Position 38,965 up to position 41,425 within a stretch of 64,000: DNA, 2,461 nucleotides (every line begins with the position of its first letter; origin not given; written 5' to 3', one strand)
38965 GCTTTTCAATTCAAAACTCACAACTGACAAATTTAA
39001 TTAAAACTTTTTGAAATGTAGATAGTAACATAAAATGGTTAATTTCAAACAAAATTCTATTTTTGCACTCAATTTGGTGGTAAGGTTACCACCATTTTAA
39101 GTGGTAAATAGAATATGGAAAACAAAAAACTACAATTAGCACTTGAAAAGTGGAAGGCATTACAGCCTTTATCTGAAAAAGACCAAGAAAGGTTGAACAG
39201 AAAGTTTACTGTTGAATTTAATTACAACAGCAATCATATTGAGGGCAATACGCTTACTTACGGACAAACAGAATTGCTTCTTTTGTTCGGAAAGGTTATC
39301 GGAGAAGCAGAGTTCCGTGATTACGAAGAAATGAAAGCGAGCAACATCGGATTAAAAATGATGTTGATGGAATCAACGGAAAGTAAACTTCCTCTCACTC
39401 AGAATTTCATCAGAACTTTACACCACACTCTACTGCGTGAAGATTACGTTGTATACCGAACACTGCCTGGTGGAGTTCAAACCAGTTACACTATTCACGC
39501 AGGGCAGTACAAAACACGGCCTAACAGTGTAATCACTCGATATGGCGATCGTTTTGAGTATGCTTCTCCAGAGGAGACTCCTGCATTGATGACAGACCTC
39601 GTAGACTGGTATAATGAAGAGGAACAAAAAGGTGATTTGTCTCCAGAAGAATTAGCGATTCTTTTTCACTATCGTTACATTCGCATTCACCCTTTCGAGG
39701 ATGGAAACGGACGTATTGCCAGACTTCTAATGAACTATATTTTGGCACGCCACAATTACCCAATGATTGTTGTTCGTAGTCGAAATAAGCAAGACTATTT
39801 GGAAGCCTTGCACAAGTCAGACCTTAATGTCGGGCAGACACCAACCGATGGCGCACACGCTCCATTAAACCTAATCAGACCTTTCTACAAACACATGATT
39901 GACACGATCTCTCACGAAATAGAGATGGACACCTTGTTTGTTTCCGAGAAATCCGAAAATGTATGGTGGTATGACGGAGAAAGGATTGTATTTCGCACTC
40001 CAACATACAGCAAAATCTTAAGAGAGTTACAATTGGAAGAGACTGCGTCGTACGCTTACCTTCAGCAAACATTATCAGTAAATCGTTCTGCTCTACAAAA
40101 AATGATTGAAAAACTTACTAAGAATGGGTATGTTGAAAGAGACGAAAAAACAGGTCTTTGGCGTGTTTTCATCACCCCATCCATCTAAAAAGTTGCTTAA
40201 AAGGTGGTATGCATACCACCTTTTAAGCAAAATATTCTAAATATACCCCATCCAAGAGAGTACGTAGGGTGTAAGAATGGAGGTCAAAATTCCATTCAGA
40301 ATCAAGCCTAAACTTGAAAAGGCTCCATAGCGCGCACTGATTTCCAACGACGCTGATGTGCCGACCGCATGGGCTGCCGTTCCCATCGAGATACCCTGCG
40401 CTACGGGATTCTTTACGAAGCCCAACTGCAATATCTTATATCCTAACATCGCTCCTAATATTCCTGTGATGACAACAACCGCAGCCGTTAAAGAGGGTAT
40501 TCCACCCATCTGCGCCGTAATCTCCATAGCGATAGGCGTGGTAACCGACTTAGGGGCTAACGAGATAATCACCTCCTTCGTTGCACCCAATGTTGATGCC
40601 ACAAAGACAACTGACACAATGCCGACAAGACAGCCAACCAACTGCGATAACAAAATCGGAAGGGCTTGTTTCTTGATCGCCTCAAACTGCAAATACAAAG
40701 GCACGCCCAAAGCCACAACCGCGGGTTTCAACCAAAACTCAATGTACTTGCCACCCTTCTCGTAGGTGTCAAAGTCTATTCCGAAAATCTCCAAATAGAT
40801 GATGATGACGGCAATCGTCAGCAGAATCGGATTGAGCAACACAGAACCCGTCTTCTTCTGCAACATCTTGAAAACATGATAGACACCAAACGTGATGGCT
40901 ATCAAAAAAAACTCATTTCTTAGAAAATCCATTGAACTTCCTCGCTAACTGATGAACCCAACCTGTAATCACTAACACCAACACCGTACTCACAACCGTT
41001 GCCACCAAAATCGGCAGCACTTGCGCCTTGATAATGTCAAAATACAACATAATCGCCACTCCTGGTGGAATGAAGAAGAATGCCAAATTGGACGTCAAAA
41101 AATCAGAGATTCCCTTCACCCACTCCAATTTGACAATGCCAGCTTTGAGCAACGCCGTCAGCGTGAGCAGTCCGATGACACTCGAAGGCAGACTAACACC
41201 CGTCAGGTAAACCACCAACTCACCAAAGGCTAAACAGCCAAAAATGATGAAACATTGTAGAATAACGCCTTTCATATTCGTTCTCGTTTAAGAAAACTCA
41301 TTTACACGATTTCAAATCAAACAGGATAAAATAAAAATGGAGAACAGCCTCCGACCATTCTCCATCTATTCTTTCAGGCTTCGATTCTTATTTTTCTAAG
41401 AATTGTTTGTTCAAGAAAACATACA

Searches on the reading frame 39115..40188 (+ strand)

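Call 5: search_protein_families(library=pfam, proteins=[window:39115-40188:+], max_evalue=0.01)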
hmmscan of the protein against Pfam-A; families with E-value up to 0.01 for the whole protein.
window:39115-40188:+ (357 aa): 12 families
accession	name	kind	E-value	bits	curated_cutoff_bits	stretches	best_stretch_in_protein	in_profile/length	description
PF02661.23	Fic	-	1e-20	74.8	24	1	93-210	1-93/93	Fic/DOC family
PF01325.25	Fe_dep_repress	-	2.7e-05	24.7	26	1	311-348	23-60/60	Iron dependent repressor, N-terminal DNA binding domain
PF13412.12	HTH_24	-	0.0001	22.2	21.9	1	300-341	7-48/48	Winged helix-turn-helix DNA-binding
PF13601.12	HTH_34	-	0.00021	21.8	27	1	301-344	5-48/80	Winged helix DNA-binding domain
PF01047.28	MarR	-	0.00068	19.9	24.6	1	296-345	3-52/59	MarR family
PF08279.18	HTH_11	-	0.00069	19.9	25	1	300-339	4-44/55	HTH domain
PF12802.13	MarR_2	-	0.00079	20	27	1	295-342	4-52/61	MarR family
PF09397.16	FtsK_gamma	-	0.0042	17.2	30.6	1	298-353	7-62/63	Ftsk gamma domain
PF10557.15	Cullin_Nedd8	-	0.0058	17.1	36.9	0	315-345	32-62/63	Cullin protein neddylation domain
PF13463.12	HTH_27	-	0.0062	17.2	22.2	0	301-346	8-54/68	Winged helix DNA-binding domain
PF25213.1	HVO_A0261_N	-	0.009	16.3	35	0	298-345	13-59/86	HVO_A0261 N-terminal domain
PF15977.11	HTH_46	-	0.0094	16.4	29.3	0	312-343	25-56/68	Winged helix-turn-helix DNA binding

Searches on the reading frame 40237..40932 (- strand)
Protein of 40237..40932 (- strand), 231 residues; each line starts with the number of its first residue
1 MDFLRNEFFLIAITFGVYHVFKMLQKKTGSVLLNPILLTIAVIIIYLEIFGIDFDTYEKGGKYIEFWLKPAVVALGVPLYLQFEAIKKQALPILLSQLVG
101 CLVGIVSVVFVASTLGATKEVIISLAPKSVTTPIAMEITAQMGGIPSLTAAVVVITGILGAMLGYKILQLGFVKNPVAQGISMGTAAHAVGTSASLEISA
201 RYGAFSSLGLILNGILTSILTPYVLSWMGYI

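Call 5: search_protein_families(library=pfam, proteins=[window:40237-40932:-], max_evalue=0.01)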
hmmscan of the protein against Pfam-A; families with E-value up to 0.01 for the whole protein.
window:40237-40932:- (231 aa): 1 family
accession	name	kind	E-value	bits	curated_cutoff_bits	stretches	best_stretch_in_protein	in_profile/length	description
PF04172.21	LrgB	-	1.8e-79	266.5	25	1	14-226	1-213/214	LrgB-like family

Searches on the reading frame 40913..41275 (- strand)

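Call 5: search_protein_families(library=pfam, proteins=[window:40913-41275:-], max_evalue=0.01)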
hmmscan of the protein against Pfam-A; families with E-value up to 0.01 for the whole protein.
window:40913-41275:- (120 aa): 1 family
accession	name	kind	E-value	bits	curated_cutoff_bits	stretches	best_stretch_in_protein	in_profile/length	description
PF03788.19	LrgA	-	4e-30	104.1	28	1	16-107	2-93/94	LrgA family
